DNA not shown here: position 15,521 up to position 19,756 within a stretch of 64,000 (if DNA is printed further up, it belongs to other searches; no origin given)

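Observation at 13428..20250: Second, similarly organised surface-protein operon: a 200-aa prepilin-signal protein, a 1311-aa MopE-repeat Cys-rich protein and a 748-aa secreted protein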

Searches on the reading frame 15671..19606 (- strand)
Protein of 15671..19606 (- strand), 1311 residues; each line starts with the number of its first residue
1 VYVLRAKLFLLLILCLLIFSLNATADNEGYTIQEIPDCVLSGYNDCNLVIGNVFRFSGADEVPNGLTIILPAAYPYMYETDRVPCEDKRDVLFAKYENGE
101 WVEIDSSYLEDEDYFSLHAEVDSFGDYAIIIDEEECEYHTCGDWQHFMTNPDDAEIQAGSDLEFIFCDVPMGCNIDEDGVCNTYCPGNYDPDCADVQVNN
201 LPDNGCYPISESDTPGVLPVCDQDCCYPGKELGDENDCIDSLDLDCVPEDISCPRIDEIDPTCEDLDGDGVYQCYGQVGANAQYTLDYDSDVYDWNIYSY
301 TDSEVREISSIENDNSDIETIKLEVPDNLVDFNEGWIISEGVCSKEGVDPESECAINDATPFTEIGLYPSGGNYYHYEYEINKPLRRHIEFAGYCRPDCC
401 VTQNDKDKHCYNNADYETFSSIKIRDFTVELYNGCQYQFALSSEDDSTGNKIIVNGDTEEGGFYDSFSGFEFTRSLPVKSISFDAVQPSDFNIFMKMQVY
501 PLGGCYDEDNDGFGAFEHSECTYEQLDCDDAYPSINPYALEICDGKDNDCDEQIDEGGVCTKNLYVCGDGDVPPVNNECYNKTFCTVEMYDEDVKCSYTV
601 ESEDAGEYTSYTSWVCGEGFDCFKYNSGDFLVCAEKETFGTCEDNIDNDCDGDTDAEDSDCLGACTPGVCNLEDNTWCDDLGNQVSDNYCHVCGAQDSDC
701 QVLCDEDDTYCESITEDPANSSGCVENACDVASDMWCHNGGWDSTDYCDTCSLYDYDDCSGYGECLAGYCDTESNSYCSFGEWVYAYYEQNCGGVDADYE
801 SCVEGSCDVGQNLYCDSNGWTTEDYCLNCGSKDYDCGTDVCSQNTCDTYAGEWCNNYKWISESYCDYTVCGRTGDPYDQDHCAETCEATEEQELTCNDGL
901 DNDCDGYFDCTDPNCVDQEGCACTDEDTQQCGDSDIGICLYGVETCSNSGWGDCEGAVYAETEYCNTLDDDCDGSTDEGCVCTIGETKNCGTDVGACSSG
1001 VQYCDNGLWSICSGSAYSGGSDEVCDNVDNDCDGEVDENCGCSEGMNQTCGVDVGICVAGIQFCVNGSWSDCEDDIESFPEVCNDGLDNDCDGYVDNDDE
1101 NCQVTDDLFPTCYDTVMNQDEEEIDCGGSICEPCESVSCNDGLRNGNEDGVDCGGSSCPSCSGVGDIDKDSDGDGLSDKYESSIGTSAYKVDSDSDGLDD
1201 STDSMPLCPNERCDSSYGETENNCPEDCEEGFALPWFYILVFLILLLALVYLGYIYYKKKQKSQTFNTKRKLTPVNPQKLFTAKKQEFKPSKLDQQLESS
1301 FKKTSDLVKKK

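Call 4: search_protein_families(library=pfam, proteins=[window:15671-19606:-], max_evalue=0.1)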
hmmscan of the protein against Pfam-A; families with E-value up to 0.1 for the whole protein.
window:15671-19606:- (1311 aa): 3 families
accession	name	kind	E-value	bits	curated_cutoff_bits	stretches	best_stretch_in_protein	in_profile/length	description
PF11617.13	Cu-binding_MopE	-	3.5e-14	53.2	27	4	527-556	1-30/30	Putative metal-binding motif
PF18884.5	TSP3_bac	-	0.0015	18.8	25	1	1170-1186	1-17/22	Bacterial TSP3 repeat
PF14289.11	DUF4369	-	0.037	15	25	0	88-135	12-58/91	Domain of unknown function (DUF4369)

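Call 27: search_protein_families(library=ncbifam, proteins=[window:15671-19606:-], max_evalue=1)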
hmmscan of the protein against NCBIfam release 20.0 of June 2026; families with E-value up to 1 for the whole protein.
window:15671-19606:- (1311 aa): 2 families
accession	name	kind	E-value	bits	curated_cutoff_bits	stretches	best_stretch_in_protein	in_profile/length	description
NF033662.1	acid_disulf_rpt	repeat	3.6e-08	33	41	3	890-921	1-32/32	acidic double-disulfide repeat-containing protein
TIGR04213.1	PGF_pre_PGF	domain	0.012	15.7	28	1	87-130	108-152/153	PGF-pre-PGF domain-containing protein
